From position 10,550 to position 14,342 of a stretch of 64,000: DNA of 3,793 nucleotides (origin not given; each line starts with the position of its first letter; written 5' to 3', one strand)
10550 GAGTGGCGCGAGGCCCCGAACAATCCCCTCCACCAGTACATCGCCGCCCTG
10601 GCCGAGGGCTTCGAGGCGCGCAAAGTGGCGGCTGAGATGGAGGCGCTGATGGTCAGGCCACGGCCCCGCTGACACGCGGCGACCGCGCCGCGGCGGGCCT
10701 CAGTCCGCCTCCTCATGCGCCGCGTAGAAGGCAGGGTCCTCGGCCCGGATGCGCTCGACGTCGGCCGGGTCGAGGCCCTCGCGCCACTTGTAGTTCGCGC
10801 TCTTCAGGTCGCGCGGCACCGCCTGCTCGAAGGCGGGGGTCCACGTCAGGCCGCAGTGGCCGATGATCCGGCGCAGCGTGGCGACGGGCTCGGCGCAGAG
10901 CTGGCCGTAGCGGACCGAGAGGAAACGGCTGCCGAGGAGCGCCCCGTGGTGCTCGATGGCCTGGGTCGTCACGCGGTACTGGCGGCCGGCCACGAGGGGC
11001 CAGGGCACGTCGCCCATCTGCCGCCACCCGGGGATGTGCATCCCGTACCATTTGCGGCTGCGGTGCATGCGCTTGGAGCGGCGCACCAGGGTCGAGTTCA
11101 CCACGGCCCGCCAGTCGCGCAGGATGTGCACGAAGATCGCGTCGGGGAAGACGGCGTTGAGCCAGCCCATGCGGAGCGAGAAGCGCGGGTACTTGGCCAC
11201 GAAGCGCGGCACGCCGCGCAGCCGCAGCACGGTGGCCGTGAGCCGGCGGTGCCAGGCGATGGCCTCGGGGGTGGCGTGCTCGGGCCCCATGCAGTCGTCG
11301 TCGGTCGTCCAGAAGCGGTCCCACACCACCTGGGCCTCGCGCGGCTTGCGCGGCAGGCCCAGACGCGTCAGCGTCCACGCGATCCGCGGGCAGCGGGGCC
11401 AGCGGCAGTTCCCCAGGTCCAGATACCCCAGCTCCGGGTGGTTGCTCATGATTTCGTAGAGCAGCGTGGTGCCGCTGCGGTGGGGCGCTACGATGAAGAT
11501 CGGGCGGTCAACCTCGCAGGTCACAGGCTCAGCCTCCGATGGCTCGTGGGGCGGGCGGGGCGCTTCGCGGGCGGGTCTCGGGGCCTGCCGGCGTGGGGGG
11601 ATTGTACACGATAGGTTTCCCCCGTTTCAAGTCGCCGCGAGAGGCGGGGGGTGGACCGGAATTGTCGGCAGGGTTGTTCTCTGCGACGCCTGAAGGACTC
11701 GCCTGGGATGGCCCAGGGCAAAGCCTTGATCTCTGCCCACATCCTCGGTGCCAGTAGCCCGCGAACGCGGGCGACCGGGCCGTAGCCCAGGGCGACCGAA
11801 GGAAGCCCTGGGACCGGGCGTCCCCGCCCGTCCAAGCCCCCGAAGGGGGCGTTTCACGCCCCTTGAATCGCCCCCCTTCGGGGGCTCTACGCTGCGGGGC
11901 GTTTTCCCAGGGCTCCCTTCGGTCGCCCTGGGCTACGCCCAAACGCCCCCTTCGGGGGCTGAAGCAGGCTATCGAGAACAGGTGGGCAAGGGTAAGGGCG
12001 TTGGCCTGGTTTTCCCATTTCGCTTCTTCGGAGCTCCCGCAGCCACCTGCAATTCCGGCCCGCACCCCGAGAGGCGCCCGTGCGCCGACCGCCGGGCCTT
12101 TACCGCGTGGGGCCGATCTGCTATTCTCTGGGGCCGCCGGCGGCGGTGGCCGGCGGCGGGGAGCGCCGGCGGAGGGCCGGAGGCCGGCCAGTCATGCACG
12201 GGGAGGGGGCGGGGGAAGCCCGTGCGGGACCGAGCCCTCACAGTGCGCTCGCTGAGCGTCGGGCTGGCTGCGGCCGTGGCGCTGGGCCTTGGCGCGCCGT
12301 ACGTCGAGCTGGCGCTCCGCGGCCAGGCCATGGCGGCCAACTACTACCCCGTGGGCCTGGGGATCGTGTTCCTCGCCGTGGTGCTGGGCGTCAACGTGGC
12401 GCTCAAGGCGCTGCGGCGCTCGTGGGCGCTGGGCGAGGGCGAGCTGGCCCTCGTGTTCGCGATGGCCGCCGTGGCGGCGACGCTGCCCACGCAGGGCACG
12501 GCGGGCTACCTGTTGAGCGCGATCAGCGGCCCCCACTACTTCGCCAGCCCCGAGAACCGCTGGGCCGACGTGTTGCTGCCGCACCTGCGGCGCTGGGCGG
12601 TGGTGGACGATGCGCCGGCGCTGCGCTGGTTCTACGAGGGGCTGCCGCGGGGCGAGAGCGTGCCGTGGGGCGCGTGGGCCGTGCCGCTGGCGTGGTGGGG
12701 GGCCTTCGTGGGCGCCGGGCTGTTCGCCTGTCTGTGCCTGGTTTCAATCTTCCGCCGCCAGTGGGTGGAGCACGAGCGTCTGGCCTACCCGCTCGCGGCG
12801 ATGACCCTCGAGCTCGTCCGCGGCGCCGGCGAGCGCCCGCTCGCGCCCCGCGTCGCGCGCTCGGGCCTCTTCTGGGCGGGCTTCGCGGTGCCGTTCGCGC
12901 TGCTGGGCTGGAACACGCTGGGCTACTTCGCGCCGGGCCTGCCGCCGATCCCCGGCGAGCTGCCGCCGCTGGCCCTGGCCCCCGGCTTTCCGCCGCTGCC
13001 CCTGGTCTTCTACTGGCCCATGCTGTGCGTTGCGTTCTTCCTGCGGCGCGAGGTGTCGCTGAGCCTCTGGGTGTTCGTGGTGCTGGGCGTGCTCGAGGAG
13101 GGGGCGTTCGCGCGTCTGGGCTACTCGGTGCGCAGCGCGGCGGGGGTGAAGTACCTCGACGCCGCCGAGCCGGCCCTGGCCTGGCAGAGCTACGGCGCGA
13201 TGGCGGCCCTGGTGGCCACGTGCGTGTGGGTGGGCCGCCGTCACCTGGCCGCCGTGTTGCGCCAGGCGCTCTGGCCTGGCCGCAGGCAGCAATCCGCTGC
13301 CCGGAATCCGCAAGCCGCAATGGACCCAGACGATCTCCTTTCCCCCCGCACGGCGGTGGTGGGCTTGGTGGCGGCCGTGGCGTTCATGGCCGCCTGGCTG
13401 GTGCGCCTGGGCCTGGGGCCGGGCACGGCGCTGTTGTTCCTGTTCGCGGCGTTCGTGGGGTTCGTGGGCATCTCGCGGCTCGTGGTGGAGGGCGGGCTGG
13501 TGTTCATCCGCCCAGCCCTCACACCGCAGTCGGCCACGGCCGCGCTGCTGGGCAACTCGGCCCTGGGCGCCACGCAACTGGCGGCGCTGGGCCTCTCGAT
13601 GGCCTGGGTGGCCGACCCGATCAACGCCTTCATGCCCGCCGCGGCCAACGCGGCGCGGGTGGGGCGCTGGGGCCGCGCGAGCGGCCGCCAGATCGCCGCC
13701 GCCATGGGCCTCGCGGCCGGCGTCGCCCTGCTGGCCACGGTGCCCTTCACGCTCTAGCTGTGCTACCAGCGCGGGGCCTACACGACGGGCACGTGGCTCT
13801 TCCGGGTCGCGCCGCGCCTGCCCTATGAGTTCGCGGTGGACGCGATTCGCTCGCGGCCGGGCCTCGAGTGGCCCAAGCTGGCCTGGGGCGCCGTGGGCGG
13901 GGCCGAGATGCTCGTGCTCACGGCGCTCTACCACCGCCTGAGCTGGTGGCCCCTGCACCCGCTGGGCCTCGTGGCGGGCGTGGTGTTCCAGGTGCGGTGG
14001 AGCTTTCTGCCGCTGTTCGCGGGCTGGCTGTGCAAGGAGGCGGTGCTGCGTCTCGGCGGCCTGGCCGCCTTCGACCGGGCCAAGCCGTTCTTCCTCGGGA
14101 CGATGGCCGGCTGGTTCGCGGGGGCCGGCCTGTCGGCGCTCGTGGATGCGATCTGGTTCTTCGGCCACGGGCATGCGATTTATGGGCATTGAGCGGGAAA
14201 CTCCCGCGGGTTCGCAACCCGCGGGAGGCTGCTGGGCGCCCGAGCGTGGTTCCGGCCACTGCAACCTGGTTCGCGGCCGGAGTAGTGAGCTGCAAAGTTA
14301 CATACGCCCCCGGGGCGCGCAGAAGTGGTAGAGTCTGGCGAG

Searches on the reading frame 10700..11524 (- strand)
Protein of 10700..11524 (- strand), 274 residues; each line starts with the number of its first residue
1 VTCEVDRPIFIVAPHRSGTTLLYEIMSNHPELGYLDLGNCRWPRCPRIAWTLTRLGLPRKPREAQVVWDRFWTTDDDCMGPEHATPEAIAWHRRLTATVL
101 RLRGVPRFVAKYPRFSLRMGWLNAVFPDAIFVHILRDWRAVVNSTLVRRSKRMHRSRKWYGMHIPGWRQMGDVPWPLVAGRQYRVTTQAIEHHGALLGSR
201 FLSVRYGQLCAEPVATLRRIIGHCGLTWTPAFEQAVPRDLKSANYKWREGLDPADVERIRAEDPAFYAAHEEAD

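Call 20: search_protein_families(library=pfam, proteins=[window:10700-11524:-], max_evalue=0.00001)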
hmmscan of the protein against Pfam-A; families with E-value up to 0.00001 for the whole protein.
window:10700-11524:- (274 aa): 1 family
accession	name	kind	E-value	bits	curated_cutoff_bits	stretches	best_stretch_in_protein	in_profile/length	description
PF13469.12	Sulfotransfer_3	-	1.1e-25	91.6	27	1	8-230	1-216/216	Sulfotransferase family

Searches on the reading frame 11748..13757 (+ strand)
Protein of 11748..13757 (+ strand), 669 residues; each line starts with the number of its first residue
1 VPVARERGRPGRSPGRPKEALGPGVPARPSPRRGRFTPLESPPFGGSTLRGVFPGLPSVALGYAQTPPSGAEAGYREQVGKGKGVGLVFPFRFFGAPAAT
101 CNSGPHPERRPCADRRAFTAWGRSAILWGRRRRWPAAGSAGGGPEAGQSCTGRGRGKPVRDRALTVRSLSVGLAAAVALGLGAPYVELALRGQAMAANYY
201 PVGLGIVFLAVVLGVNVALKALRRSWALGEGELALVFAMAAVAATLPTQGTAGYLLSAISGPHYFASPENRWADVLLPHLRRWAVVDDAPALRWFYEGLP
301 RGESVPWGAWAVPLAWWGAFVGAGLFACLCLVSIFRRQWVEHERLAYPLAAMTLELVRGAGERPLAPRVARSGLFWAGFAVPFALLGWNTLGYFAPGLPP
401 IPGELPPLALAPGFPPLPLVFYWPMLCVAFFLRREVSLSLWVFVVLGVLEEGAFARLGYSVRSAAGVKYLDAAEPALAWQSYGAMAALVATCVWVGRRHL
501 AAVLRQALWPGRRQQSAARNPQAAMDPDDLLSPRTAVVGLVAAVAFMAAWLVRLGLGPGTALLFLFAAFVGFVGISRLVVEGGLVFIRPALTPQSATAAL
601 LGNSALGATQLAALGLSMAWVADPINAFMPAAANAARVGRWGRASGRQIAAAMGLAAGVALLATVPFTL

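Call 20: search_protein_families(library=pfam, proteins=[window:11748-13757:+], max_evalue=0.00001)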
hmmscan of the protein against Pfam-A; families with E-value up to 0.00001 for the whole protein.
window:11748-13757:+ (669 aa): 1 family
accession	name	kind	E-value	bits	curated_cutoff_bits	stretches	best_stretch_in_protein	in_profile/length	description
PF20581.3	DUF6785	-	6.7e-103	345.3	25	1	165-666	1-488/498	Family of unknown function (DUF6785)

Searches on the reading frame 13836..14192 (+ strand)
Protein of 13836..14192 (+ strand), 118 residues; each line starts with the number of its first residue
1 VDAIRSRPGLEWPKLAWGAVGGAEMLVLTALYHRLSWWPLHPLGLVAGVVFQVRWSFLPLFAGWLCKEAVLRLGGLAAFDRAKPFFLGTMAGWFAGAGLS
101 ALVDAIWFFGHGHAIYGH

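Call 21: search_protein_families(library=pfam, proteins=[window:13836-14192:+], max_evalue=0.00001)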
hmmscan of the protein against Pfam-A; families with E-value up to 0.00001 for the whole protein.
window:13836-14192:+ (118 aa): 1 family
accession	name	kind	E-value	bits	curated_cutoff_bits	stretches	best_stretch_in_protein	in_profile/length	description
PF20580.3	DUF6784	-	2.3e-20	73.1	26.4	1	17-106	3-92/101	Domain of unknown function (DUF6784)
